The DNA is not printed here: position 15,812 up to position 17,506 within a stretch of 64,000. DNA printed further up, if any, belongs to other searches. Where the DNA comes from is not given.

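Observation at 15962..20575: MarR regulator and FAD-oxidoreductase that both carry terminal vicinal-cysteine (CC) pairs, with a four-site TTGCA-N3-TGCAA operator regulon inside an arsenic island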

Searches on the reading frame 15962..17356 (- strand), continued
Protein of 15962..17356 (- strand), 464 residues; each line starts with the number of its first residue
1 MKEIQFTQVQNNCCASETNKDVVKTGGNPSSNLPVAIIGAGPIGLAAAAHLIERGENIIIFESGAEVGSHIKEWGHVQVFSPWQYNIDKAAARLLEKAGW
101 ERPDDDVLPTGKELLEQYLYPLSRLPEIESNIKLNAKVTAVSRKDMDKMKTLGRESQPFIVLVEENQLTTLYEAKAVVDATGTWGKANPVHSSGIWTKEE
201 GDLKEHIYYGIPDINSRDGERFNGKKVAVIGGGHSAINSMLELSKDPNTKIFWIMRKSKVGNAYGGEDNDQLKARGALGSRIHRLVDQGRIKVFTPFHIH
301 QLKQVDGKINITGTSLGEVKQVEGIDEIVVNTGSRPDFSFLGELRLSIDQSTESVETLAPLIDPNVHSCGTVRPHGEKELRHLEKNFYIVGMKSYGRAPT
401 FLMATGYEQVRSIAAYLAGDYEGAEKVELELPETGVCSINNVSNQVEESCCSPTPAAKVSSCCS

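Call 8: find_homologous_proteins(query=window:15962-17356:-)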
Query window:15962-17356:- (464 aa): 8000 proteins with E <= 0.001 among 8000 candidates; the best 120 are listed.
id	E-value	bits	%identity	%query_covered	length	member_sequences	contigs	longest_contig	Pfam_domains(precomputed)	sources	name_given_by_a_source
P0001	0.0e+0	1043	98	100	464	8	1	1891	PF01946.24,PF01266.31,PF13450.13,PF00890.31,PF07992.21,PF13738.13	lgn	-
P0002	1.5e-287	972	91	100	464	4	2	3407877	PF01946.24,PF01266.31,PF13450.13,PF00890.31,PF07992.21,PF13738.13,PF03486.21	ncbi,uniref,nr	ncbi:FAD-dependent oxidoreductase [Paenibacillus provencensis]|uniref:FAD-dependent oxidoreductase n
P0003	2.3e-195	668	64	100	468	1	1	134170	PF01266.31,PF13450.13,PF00890.31,PF07992.21,PF13738.13,PF12831.14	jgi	-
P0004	6.6e-195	667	61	100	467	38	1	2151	PF01266.31,PF13434.13,PF13450.13,PF00890.31,PF07992.21,PF13738.13,PF03486.21,PF12831.14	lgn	-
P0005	1.2e-194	666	63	98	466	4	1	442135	PF01266.31,PF13450.13,PF00890.31,PF07992.21,PF13738.13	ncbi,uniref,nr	ncbi:NAD(P)-binding domain-containing protein [Bacillus sp. FJAT-28004]|uniref:NAD(P)-binding domain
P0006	2.6e-194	665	62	100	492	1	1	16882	PF01266.31,PF13434.13,PF13450.13,PF00890.31,PF07992.21,PF00070.34,PF13738.13,PF12831.14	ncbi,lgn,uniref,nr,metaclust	ncbi:FAD-dependent oxidoreductase [Paenibacillus sp. UNC451MF]|uniref:FAD-dependent oxidoreductase n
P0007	4.4e-194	664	64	100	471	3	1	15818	PF01266.31,PF13450.13,PF00890.31,PF07992.21,PF13738.13,PF03486.21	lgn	-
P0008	1.4e-193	662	63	100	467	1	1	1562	PF01266.31,PF13450.13,PF00890.31,PF07992.21,PF13738.13,PF03486.21,PF12831.14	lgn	-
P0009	1.6e-192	659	61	100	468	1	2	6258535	PF01266.31,PF13434.13,PF13450.13,PF00890.31,PF07992.21,PF13738.13,PF03486.21,PF12831.14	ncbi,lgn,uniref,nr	ncbi:FAD-dependent oxidoreductase [Paenibacillus sp. JCM 10914]|uniref:FAD-dependent oxidoreductase 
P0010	2.9e-192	658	64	100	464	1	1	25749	PF01266.31,PF13450.13,PF07992.21,PF13738.13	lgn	-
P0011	3.2e-192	658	61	99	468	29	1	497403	PF01266.31,PF13434.13,PF13450.13,PF07992.21,PF13738.13,PF03486.21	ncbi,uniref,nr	ncbi:glutamate synthase [Paenibacillus sp. LC231]|uniref:NAD(P)-binding domain-containing protein n=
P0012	3.5e-192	658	62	100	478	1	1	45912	PF01266.31,PF13450.13,PF00890.31,PF07992.21,PF13738.13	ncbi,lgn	ncbi:MAG: NAD(P)-binding domain-containing protein [Candidatus Pristimantibacillus sp.]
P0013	6.0e-192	657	63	100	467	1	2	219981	PF01266.31,PF13450.13,PF00890.31,PF07992.21,PF13738.13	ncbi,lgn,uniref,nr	ncbi:NAD(P)-binding domain-containing protein [Paenibacillus mendelii]|uniref:NAD(P)-binding domain-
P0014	9.0e-192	656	63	100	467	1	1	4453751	PF01266.31,PF13434.13,PF13450.13,PF00890.31,PF07992.21,PF13738.13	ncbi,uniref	ncbi:NAD(P)-binding domain-containing protein [Paenibacillus sp. 843]|uniref:NAD(P)-binding domain-c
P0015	1.1e-191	656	63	100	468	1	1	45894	PF01266.31,PF13434.13,PF13450.13,PF00890.31,PF07992.21,PF13738.13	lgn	-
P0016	1.5e-191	655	63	98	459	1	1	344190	PF01266.31,PF13450.13,PF07992.21,PF13738.13,PF03486.21,PF12831.14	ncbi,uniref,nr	ncbi:FAD-dependent oxidoreductase [Paenibacillus sp. LMG 31456]|uniref:FAD-dependent oxidoreductase 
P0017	1.5e-191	655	63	100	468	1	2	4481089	PF01266.31,PF13434.13,PF13450.13,PF00890.31,PF07992.21,PF13738.13,PF03486.21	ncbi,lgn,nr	ncbi:NAD(P)-binding domain-containing protein [Virgibacillus sp. LDC1]|nr:NAD(P)-binding domain-cont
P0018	2.1e-191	655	63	100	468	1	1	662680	PF01266.31,PF13434.13,PF13450.13,PF00890.31,PF07992.21,PF00070.34,PF13738.13,PF03486.21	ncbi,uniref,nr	ncbi:FAD-dependent oxidoreductase [Paenibacillus lautus]|uniref:FAD-dependent oxidoreductase n=1 Tax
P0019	7.4e-191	653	62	100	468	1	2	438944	PF01266.31,PF13434.13,PF13450.13,PF00890.31,PF07992.21,PF13738.13,PF03486.21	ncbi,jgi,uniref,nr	ncbi:FAD-dependent oxidoreductase [Paenibacillus lautus]|jgi:thioredoxin reductase|uniref:FAD-depend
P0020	7.5e-191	653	63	100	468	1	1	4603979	PF01266.31,PF13434.13,PF13450.13,PF00890.31,PF07992.21,PF13738.13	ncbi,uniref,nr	ncbi:hypothetical protein PAEVO_04750 [Paenibacillus sp. GM2FR]|uniref:NAD(P)-binding domain-contain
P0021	8.3e-191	653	63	100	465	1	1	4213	PF01266.31,PF13450.13,PF00890.31,PF07992.21,PF13738.13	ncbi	ncbi:MAG: NAD(P)-binding domain-containing protein [Candidatus Pristimantibacillus sp.]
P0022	1.6e-190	652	63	100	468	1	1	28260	PF01266.31,PF13434.13,PF13450.13,PF00890.31,PF07992.21,PF13738.13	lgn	-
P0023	2.8e-190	651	62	100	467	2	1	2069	PF01266.31,PF13450.13,PF00890.31,PF07992.21,PF13738.13,PF12831.14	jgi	-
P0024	4.3e-190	651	62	100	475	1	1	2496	PF01266.31,PF13434.13,PF13450.13,PF00890.31,PF07992.21,PF13738.13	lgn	-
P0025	6.6e-190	650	62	100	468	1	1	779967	PF01266.31,PF13434.13,PF13450.13,PF00890.31,PF07992.21,PF13738.13,PF12831.14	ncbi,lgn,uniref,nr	ncbi:NAD(P)-binding domain-containing protein [Paenibacillus lautus]|uniref:NAD(P)-binding domain-co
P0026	8.2e-190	650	62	100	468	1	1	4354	PF01266.31,PF13450.13,PF07992.21,PF13738.13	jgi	-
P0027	1.1e-189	649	62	95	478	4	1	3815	PF01266.31,PF13450.13,PF00890.31,PF07992.21,PF13738.13,PF03486.21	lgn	-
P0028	1.6e-189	649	62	100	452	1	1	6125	PF01266.31,PF13450.13,PF00890.31,PF07992.21,PF13738.13,PF03486.21,PF12831.14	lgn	-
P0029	5.5e-189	647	62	100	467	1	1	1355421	PF01266.31,PF13450.13,PF00890.31,PF07992.21,PF13738.13,PF12831.14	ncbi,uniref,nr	ncbi:NAD(P)-binding domain-containing protein [Paenibacillus endoradicis]|uniref:NAD(P)-binding doma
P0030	4.0e-188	644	62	100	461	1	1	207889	PF01266.31,PF13450.13,PF00890.31,PF07992.21,PF13738.13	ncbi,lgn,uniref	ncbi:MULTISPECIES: NAD(P)-binding domain-containing protein [unclassified Paenibacillus]|uniref:NAD(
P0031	4.8e-188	644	60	100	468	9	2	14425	PF01266.31,PF13434.13,PF13450.13,PF00890.31,PF07992.21,PF13738.13,PF03486.21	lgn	-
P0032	4.8e-188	644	64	97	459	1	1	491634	PF01266.31,PF13450.13,PF00890.31,PF07992.21,PF13738.13,PF12831.14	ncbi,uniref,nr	ncbi:NAD(P)-binding domain-containing protein [Paenibacillus radicis (ex Xue et al. 2023)]|uniref:NA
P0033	1.5e-187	642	64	95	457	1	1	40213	PF01266.31,PF13450.13,PF00890.31,PF07992.21,PF13738.13,PF12831.14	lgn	-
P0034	2.2e-187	642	62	100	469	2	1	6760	PF01266.31,PF13434.13,PF13450.13,PF00890.31,PF07992.21,PF13738.13,PF03486.21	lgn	-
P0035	3.8e-187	641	60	100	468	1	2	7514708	PF01266.31,PF13434.13,PF13450.13,PF00890.31,PF07992.21,PF00070.34,PF13738.13,PF03486.21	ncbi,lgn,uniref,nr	ncbi:FAD-dependent oxidoreductase [Paenibacillus lautus]|uniref:FAD-dependent oxidoreductase n=1 Tax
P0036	5.0e-187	641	63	98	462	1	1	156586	PF01946.24,PF01266.31,PF13434.13,PF13450.13,PF00890.31,PF07992.21,PF13738.13,PF03486.21,PF12831.14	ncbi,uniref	ncbi:FAD-dependent oxidoreductase [Pseudobacillus badius]|uniref:FAD-dependent oxidoreductase n=1 Ta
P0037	6.3e-187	640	63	97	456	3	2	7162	PF01946.24,PF01266.31,PF13434.13,PF13450.13,PF00890.31,PF07992.21,PF00070.34,PF13738.13,PF03486.21,PF12831.14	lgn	-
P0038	6.3e-187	640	61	100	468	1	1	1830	PF01266.31,PF13450.13,PF00890.31,PF07992.21,PF13738.13,PF03486.21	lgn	-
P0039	7.4e-187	640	62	100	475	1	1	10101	PF01266.31,PF13434.13,PF13450.13,PF00890.31,PF07992.21,PF13738.13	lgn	-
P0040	1.9e-186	639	60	100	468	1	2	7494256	PF01266.31,PF13434.13,PF13450.13,PF00890.31,PF07992.21,PF00070.34,PF13738.13,PF03486.21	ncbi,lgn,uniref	ncbi:FAD-dependent oxidoreductase [Paenibacillus sp. FSL W7-1279]|uniref:FAD-dependent oxidoreductas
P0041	5.3e-186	637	62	97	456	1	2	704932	PF01946.24,PF01266.31,PF13434.13,PF13450.13,PF00890.31,PF07992.21,PF00070.34,PF13738.13,PF03486.21,PF12831.14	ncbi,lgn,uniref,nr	ncbi:NAD(P)-binding domain-containing protein [Lysinibacillus irui]|uniref:NAD(P)-binding domain-con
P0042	8.1e-186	637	60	100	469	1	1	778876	PF01266.31,PF13450.13,PF00890.31,PF07992.21,PF13738.13,PF03486.21,PF12831.14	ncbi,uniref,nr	ncbi:FAD-dependent oxidoreductase [Paenibacillus sp. EZ-K15]|uniref:FAD-dependent oxidoreductase n=1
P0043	1.1e-185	636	61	98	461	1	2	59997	PF01946.24,PF01266.31,PF13450.13,PF00890.31,PF07992.21,PF13738.13,PF03486.21,PF12831.14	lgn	-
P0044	1.9e-185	635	63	95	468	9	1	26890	PF01266.31,PF13434.13,PF13450.13,PF00890.31,PF07992.21,PF13738.13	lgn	-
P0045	2.7e-185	635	61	97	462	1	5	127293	PF01266.31,PF13450.13,PF00890.31,PF07992.21,PF13738.13,PF03486.21,PF12831.14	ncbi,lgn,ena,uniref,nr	ncbi:hypothetical protein CSV80_10820 [Sporosarcina sp. P12(2017)]|uniref:NAD(P)-binding domain-cont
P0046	7.4e-185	633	60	100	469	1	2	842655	PF01266.31,PF13450.13,PF00890.31,PF07992.21,PF13738.13,PF03486.21,PF12831.14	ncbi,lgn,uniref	ncbi:FAD-dependent oxidoreductase [Paenibacillus lautus]|uniref:FAD-dependent oxidoreductase n=1 Tax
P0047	8.4e-185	633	61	100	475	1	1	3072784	PF01266.31,PF13434.13,PF13450.13,PF00890.31,PF07992.21,PF13738.13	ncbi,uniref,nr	ncbi:SidA/IucD/PvdA family monooxygenase [Paenibacillus sp. HJL G12]|uniref:SidA/IucD/PvdA family mo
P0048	1.2e-184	633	62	97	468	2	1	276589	PF01266.31,PF13434.13,PF07992.21,PF13738.13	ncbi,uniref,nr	ncbi:NAD(P)-binding domain-containing protein [Paenibacillus sp. LS1]|uniref:NAD(P)-binding domain-c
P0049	2.7e-184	632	61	97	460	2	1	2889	PF01266.31,PF13434.13,PF13450.13,PF00890.31,PF07992.21,PF00070.34,PF13738.13,PF03486.21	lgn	-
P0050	8.5e-184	630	59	100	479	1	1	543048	PF01266.31,PF13434.13,PF13450.13,PF00890.31,PF07992.21,PF13738.13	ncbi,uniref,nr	ncbi:FAD-dependent oxidoreductase [Paenibacillus radicis (ex Gao et al. 2016)]|uniref:Flavoprotein n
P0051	1.1e-183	630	60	100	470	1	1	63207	PF01266.31,PF13450.13,PF00890.31,PF07992.21,PF13738.13,PF03486.21,PF12831.14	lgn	-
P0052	1.5e-183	629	61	96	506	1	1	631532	PF01266.31,PF13450.13,PF00890.31,PF07992.21,PF13738.13,PF03486.21,PF12831.14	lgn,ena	-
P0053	3.6e-183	628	60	100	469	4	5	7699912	PF01266.31,PF13434.13,PF13450.13,PF00890.31,PF07992.21,PF00070.34,PF13738.13,PF03486.21,PF12831.14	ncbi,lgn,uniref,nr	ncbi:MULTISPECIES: FAD-dependent oxidoreductase [Paenibacillus]|uniref:Glutamate synthase n=1 Tax=Pa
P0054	3.9e-183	628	62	92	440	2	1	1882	PF01946.24,PF01266.31,PF13450.13,PF00890.31,PF07992.21,PF13738.13,PF03486.21,PF12831.14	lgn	-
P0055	4.4e-183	628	61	95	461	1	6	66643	PF01266.31,PF13450.13,PF00890.31,PF07992.21,PF13738.13,PF03486.21,PF12831.14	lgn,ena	-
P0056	4.9e-183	627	63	95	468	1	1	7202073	PF01266.31,PF13434.13,PF13450.13,PF00890.31,PF07992.21,PF13738.13,PF12831.14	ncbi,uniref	ncbi:NAD(P)-binding domain-containing protein [Paenibacillus sp. QZ-Y1]|uniref:NAD(P)-binding domain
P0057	8.0e-183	627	61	97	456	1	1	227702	PF01946.24,PF01266.31,PF13434.13,PF13450.13,PF00890.31,PF07992.21,PF13738.13,PF03486.21,PF01494.26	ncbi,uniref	ncbi:FAD-dependent oxidoreductase [Paenibacillus filicis]|uniref:FAD-dependent oxidoreductase n=1 Ta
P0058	8.3e-183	627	61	97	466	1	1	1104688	PF01266.31,PF13434.13,PF00890.31,PF07992.21,PF13738.13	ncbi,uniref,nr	ncbi:NAD(P)-binding domain-containing protein [Paenibacillus sp. P13VS]|uniref:NAD(P)-binding domain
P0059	1.6e-182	626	60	100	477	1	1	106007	PF01266.31,PF13450.13,PF00890.31,PF07992.21,PF13738.13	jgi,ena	-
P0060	1.8e-182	626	61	97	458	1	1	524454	PF01266.31,PF13450.13,PF07992.21,PF13738.13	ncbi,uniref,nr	ncbi:NAD(P)-binding domain-containing protein [Psychrobacillus sp. NEAU-3TGS]|uniref:NAD(P)-binding 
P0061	2.5e-182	625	59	98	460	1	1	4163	PF01266.31,PF13434.13,PF13450.13,PF00890.31,PF07992.21,PF13738.13,PF03486.21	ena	-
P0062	1.2e-181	623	60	95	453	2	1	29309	PF01266.31,PF13434.13,PF13450.13,PF00890.31,PF07992.21,PF00070.34,PF13738.13,PF03486.21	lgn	-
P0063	1.3e-181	623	60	97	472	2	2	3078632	PF01266.31,PF13434.13,PF13450.13,PF00890.31,PF07992.21,PF13738.13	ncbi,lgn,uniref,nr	ncbi:NAD(P)-binding domain-containing protein [Paenibacillus pini]|uniref:Secreted protein n=1 Tax=P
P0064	1.9e-181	622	61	98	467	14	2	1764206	PF01266.31,PF13434.13,PF13450.13,PF00890.31,PF07992.21,PF13738.13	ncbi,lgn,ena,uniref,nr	ncbi:MAG TPA: NAD(P)/FAD-dependent oxidoreductase [Paenibacillus sp.]|uniref:NAD(P)-binding domain-c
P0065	2.0e-181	622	61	95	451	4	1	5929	PF01266.31,PF13434.13,PF13450.13,PF00890.31,PF07992.21,PF00070.34,PF13738.13,PF03486.21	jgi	-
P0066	5.4e-181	621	61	96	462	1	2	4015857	PF01266.31,PF13434.13,PF13450.13,PF07992.21,PF13738.13,PF12831.14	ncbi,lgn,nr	ncbi:hypothetical protein MTP04_05680 [Lysinibacillus sp. PLM2]|nr:hypothetical protein MTP04_05680 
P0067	6.4e-181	620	59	95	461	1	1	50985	PF01946.24,PF01266.31,PF13450.13,PF00890.31,PF07992.21,PF13738.13,PF03486.21,PF12831.14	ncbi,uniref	ncbi:NAD(P)-binding domain-containing protein [Sporosarcina siberiensis]|uniref:NAD(P)-binding domai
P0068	7.8e-181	620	61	97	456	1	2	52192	PF01266.31,PF13434.13,PF13450.13,PF00890.31,PF07992.21,PF00070.34,PF13738.13,PF03486.21,PF12831.14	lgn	-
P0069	8.5e-181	620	61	95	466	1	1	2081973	PF01266.31,PF13434.13,PF13450.13,PF00890.31,PF07992.21,PF13738.13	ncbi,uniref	ncbi:NAD(P)-binding domain-containing protein [Paenibacillus sp. MABNR03]|uniref:NAD(P)/FAD-dependen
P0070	1.6e-180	619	61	97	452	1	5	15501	PF01266.31,PF13434.13,PF13450.13,PF00890.31,PF07992.21,PF00070.34,PF13738.13,PF03486.21,PF12831.14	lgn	-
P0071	2.5e-180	618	61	95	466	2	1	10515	PF01266.31,PF13434.13,PF13450.13,PF07992.21,PF13738.13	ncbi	ncbi:NAD(P)-binding domain-containing protein [Paenibacillus sp.]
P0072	3.5e-180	618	60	96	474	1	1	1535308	PF07992.21,PF13738.13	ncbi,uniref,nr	ncbi:thioredoxin reductase [Paenibacillus shirakamiensis]|uniref:Thioredoxin reductase n=1 Tax=Paeni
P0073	4.4e-180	618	63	93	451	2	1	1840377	PF01266.31,PF13434.13,PF13450.13,PF00890.31,PF07992.21,PF13738.13,PF12831.14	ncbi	-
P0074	5.0e-180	617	61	99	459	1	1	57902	PF01266.31,PF13434.13,PF13450.13,PF00890.31,PF07992.21,PF00070.34,PF13738.13,PF03486.21,PF01494.26,PF12831.14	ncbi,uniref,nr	ncbi:NAD(P)-binding domain-containing protein [Psychrobacillus soli]|uniref:NAD(P)/FAD-dependent oxi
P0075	5.1e-180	617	60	95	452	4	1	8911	PF01266.31,PF13434.13,PF13450.13,PF00890.31,PF07992.21,PF00070.34,PF13738.13,PF03486.21,PF12831.14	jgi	-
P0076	6.1e-180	617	60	97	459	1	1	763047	PF01266.31,PF13434.13,PF13450.13,PF00890.31,PF07992.21,PF00070.34,PF13738.13,PF03486.21,PF12831.14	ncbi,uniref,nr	ncbi:NAD(P)-binding domain-containing protein [Psychrobacillus sp. FJAT-21963]|uniref:NAD(P)-binding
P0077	7.8e-180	617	62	93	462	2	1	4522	PF01266.31,PF13434.13,PF13450.13,PF00890.31,PF07992.21,PF00070.34,PF13738.13,PF12831.14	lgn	-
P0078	8.3e-180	617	65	90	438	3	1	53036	PF01266.31,PF13434.13,PF13450.13,PF00890.31,PF07992.21,PF13738.13,PF03486.21,PF12831.14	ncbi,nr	ncbi:FAD-dependent oxidoreductase [Lysinibacillus sp. BW-2-10]|nr:NAD(P)-binding domain-containing p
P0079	8.5e-180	617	60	97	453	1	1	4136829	PF01266.31,PF13434.13,PF13450.13,PF07992.21,PF13738.13,PF03486.21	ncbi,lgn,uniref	ncbi:NAD(P)-binding domain-containing protein [Psychrobacillus sp. FSL H8-0483]|uniref:NAD(P)-bindin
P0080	9.2e-180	617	61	98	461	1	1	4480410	PF01266.31,PF13450.13,PF00890.31,PF07992.21,PF13738.13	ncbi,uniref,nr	ncbi:NAD(P)-binding domain-containing protein [Bacillus sp. PK3_68]|uniref:NAD(P)-binding domain-con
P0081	9.4e-180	617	60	95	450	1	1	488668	PF01946.24,PF01266.31,PF13434.13,PF13450.13,PF00890.31,PF07992.21,PF13738.13,PF03486.21,PF12831.14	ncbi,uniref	ncbi:NAD(P)-binding domain-containing protein [Sporosarcina soli]|uniref:NAD(P)-binding domain-conta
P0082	1.6e-179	616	61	93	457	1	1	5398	PF01266.31,PF13434.13,PF13450.13,PF00890.31,PF07992.21,PF13738.13,PF03486.21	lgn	-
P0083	2.2e-179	615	59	95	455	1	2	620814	PF01266.31,PF13434.13,PF13450.13,PF00890.31,PF07992.21,PF13738.13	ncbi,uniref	ncbi:NAD(P)-binding domain-containing protein [Paenibacillus hodogayensis]|uniref:NAD(P)-binding dom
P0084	2.6e-179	615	59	98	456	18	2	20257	PF01946.24,PF01266.31,PF13434.13,PF13450.13,PF00890.31,PF07992.21,PF00070.34,PF13738.13,PF12831.14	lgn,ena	-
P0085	2.9e-179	615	60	97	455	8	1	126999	PF01266.31,PF13434.13,PF13450.13,PF07992.21,PF13738.13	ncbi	ncbi:NAD(P)-binding domain-containing protein [Lysinibacillus halotolerans]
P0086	3.0e-179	615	61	95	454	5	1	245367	PF01266.31,PF13434.13,PF13450.13,PF00890.31,PF07992.21,PF00070.34,PF13738.13,PF03486.21,PF12831.14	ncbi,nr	ncbi:NAD(P)-binding domain-containing protein [Lysinibacillus fusiformis]|nr:NAD(P)-binding domain-c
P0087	3.1e-179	615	60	99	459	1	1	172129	PF01266.31,PF13434.13,PF13450.13,PF07992.21,PF00070.34,PF13738.13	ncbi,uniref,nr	ncbi:NAD(P)-binding domain-containing protein [Psychrobacillus vulpis]|uniref:Flavoprotein n=1 Tax=P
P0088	4.0e-179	614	60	97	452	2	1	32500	PF01266.31,PF13434.13,PF13450.13,PF00890.31,PF07992.21,PF00070.34,PF13738.13,PF03486.21,PF12831.14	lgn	-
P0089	4.1e-179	614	59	100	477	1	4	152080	PF01266.31,PF13434.13,PF13450.13,PF00890.31,PF07992.21,PF13738.13,PF12831.14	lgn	-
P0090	4.3e-179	614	60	97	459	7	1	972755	PF01266.31,PF13434.13,PF13450.13,PF00890.31,PF07992.21,PF00070.34,PF13738.13,PF03486.21,PF12831.14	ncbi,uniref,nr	ncbi:NAD(P)-binding domain-containing protein [Bacillus sp. Cr_A10]|uniref:NAD(P)-binding domain-con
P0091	5.7e-179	614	60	93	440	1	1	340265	PF01946.24,PF01266.31,PF13450.13,PF00890.31,PF07992.21,PF00070.34,PF13738.13,PF03486.21,PF12831.14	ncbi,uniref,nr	ncbi:FAD-dependent oxidoreductase [Sporosarcina gallistercoris]|uniref:NAD(P)-binding domain-contain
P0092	6.0e-179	614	58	100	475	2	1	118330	PF01266.31,PF13434.13,PF13450.13,PF07992.21,PF13738.13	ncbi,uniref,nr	ncbi:NAD(P)-binding domain-containing protein [Paenibacillus sp. GbtcB18]|uniref:NAD(P)-binding doma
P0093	7.0e-179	614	60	97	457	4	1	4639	PF01266.31,PF13434.13,PF13450.13,PF07992.21,PF00070.34,PF13738.13,PF03486.21,PF12831.14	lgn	-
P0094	1.4e-178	613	60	96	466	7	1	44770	PF01266.31,PF13434.13,PF13450.13,PF00890.31,PF07992.21,PF13738.13,PF03486.21,PF12831.14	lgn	-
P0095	1.7e-178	612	60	100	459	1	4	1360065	PF01266.31,PF13434.13,PF13450.13,PF00890.31,PF07992.21,PF13738.13,PF03486.21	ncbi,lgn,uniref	ncbi:FAD-dependent oxidoreductase [Camelliibacillus cellulosilyticus]|uniref:FAD-dependent oxidoredu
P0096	1.7e-178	612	60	100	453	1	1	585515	PF01266.31,PF13434.13,PF13450.13,PF00890.31,PF07992.21,PF13738.13,PF03486.21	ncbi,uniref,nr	ncbi:FAD-dependent oxidoreductase [Paenibacillus eucommiae]|uniref:Thioredoxin reductase n=1 Tax=Pae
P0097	1.8e-178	612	61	96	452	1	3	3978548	PF01266.31,PF13434.13,PF13450.13,PF00890.31,PF07992.21,PF13738.13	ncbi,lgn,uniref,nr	ncbi:NAD(P)-binding domain-containing protein [Ureibacillus chungkukjangi]|uniref:Pyridine nucleotid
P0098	1.9e-178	612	59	96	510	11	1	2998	PF01266.31,PF13434.13,PF13450.13,PF00890.31,PF07992.21,PF13738.13,PF03486.21,PF12831.14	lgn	-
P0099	2.0e-178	612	64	92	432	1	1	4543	PF01946.24,PF01266.31,PF13434.13,PF13450.13,PF07992.21,PF13738.13,PF03486.21,PF05834.19,PF12831.14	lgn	-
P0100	2.1e-178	612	61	96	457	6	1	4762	PF01266.31,PF13434.13,PF13450.13,PF00890.31,PF07992.21,PF13738.13,PF03486.21,PF12831.14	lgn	-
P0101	2.2e-178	612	59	100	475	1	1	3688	PF01266.31,PF13434.13,PF13450.13,PF00890.31,PF07992.21,PF00070.34,PF13738.13,PF03486.21,PF12831.14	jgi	-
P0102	2.5e-178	612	59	97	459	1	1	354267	PF01266.31,PF13434.13,PF13450.13,PF07992.21,PF00070.34,PF13738.13,PF03486.21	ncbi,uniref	ncbi:NAD(P)-binding domain-containing protein [Psychrobacillus sp. NPDC058041]|uniref:NAD(P)-binding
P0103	4.0e-178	611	58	98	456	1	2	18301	PF01946.24,PF01266.31,PF13450.13,PF00890.31,PF07992.21,PF13738.13,PF03486.21,PF12831.14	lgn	-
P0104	4.1e-178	611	59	95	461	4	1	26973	PF01946.24,PF01266.31,PF13450.13,PF00890.31,PF07992.21,PF13738.13,PF12831.14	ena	-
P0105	4.3e-178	611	58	96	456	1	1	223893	PF01266.31,PF13450.13,PF00890.31,PF07992.21,PF00070.34,PF13738.13,PF03486.21,PF12831.14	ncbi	-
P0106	4.7e-178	611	61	95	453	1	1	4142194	PF01266.31,PF13434.13,PF13450.13,PF00890.31,PF07992.21,PF13738.13,PF03486.21,PF12831.14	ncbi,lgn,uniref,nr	ncbi:NAD(P)-binding domain-containing protein [Lysinibacillus sp. SGAir0095]|uniref:NAD(P)-binding d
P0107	5.0e-178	611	60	96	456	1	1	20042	PF01266.31,PF13450.13,PF00890.31,PF07992.21,PF13738.13,PF12831.14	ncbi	-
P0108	5.4e-178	611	61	92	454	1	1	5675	PF01266.31,PF13434.13,PF13450.13,PF00890.31,PF07992.21,PF13738.13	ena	-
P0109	8.4e-178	610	61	92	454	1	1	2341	PF01266.31,PF13434.13,PF13450.13,PF00890.31,PF07992.21,PF13738.13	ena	-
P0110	1.1e-177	610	63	94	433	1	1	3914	PF01946.24,PF01266.31,PF13434.13,PF13450.13,PF00890.31,PF07992.21,PF13738.13,PF03486.21,PF12831.14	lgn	-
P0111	1.3e-177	610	59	96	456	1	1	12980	PF01946.24,PF01266.31,PF13450.13,PF00890.31,PF07992.21,PF13738.13,PF12831.14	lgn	-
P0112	1.5e-177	609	63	94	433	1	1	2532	PF01946.24,PF01266.31,PF13434.13,PF13450.13,PF07992.21,PF13738.13,PF03486.21,PF05834.19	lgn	-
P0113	1.6e-177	609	61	95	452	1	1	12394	PF01266.31,PF13434.13,PF13450.13,PF00890.31,PF07992.21,PF13738.13,PF03486.21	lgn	-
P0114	1.6e-177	609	62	94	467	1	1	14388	PF01266.31,PF13434.13,PF13450.13,PF00890.31,PF07992.21,PF13738.13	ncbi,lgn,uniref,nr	ncbi:NAD(P)-binding domain-containing protein [Bacillus sp. V59.32b]|uniref:NAD(P)-binding domain-co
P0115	1.7e-177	609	60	99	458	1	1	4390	PF01266.31,PF13434.13,PF13450.13,PF00890.31,PF07992.21,PF13738.13,PF03486.21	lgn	-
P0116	1.7e-177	609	59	100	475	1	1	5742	PF01266.31,PF13450.13,PF07992.21,PF13738.13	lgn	-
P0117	1.9e-177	609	61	97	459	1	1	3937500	PF01266.31,PF13434.13,PF13450.13,PF07992.21,PF00070.34,PF13738.13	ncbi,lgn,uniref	ncbi:NAD(P)-binding domain-containing protein [Psychrobacillus sp. L3]|uniref:NAD(P)-binding domain-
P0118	2.1e-177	609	59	97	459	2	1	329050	PF01266.31,PF13434.13,PF13450.13,PF00890.31,PF07992.21,PF13738.13,PF03486.21,PF12831.14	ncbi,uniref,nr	ncbi:NAD(P)-binding domain-containing protein [Psychrobacillus psychrodurans]|uniref:NAD(P)-binding 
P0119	2.1e-177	609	60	95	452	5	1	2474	PF01266.31,PF13434.13,PF13450.13,PF00890.31,PF07992.21,PF00070.34,PF13738.13,PF03486.21,PF12831.14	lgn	-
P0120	2.7e-177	608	61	93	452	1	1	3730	PF01266.31,PF13434.13,PF13450.13,PF00890.31,PF07992.21,PF13738.13,PF12831.14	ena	-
